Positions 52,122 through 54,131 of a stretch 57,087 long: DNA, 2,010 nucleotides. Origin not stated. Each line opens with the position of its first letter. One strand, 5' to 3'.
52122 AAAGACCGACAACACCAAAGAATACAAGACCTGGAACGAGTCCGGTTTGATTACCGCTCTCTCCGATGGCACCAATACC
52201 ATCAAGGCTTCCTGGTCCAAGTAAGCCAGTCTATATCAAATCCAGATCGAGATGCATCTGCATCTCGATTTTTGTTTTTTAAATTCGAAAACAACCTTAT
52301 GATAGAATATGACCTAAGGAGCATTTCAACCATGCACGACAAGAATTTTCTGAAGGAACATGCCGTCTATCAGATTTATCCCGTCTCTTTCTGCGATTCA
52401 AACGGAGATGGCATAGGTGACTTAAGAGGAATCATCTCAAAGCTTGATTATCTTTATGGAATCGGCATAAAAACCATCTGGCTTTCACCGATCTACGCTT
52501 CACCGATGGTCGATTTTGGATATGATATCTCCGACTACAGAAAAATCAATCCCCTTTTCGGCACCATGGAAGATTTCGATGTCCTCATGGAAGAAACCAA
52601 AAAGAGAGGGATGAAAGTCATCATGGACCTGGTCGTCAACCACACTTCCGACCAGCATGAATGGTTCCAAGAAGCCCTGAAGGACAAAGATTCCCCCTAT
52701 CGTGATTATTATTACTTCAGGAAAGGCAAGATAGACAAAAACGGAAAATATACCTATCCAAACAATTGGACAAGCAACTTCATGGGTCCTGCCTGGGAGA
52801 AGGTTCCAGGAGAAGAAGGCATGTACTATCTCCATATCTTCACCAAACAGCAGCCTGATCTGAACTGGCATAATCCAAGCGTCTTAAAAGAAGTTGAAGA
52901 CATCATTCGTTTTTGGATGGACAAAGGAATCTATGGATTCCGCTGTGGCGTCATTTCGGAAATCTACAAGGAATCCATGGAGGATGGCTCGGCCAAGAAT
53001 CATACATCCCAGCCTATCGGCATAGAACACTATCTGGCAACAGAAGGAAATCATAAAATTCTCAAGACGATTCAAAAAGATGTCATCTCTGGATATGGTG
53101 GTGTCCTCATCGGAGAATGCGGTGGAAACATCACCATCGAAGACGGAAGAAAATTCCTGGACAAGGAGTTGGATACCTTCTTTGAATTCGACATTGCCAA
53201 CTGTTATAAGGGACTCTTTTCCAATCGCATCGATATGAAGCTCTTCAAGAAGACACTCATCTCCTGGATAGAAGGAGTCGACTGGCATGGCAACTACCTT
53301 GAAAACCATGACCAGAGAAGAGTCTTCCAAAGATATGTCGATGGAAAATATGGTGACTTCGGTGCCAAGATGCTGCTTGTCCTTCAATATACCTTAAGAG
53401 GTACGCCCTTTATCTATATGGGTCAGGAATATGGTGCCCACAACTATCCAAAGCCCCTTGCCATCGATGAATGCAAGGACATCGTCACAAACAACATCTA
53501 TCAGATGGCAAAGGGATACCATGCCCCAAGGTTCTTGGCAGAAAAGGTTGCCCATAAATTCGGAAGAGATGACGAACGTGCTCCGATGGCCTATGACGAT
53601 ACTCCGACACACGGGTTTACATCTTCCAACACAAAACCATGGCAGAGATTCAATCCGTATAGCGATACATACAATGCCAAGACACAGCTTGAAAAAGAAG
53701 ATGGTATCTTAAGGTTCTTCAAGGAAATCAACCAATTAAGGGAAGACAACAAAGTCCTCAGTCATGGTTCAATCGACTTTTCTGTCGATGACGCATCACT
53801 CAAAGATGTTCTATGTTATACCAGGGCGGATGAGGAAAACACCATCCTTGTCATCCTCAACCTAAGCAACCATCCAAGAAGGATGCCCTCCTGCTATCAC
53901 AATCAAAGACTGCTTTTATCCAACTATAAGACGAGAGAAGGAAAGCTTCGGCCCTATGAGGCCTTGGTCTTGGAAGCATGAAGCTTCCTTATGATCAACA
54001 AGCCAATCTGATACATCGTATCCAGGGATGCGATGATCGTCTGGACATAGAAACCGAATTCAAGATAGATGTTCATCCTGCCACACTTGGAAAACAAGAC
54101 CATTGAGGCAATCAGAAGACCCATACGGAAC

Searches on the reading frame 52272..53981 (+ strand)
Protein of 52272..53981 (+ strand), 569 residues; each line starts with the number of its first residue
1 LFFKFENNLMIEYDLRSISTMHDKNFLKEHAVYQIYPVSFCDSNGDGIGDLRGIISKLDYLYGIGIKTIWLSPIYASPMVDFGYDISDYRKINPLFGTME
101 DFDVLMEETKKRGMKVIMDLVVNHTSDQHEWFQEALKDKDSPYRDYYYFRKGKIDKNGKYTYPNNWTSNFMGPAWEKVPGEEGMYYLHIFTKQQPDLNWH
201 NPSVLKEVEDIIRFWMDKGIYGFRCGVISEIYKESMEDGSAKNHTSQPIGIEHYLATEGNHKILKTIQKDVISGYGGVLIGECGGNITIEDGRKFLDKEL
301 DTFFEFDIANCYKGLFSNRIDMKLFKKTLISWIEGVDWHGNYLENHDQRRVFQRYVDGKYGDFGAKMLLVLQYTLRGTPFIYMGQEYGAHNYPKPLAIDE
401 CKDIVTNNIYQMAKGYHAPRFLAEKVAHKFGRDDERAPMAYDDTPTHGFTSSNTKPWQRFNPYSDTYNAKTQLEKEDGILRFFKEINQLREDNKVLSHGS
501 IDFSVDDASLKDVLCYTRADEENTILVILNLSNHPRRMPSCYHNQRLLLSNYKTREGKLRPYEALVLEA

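Call 87: search_protein_families(library=pfam, proteins=[window:52272-53981:+], max_evalue=0.00001)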
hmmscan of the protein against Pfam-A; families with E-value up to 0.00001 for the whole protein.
window:52272-53981:+ (569 aa): 1 family
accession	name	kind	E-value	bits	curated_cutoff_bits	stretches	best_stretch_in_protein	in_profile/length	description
PF00128.31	Alpha-amylase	-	2.4e-115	386.8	22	1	34-499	1-446/446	Alpha amylase, catalytic domain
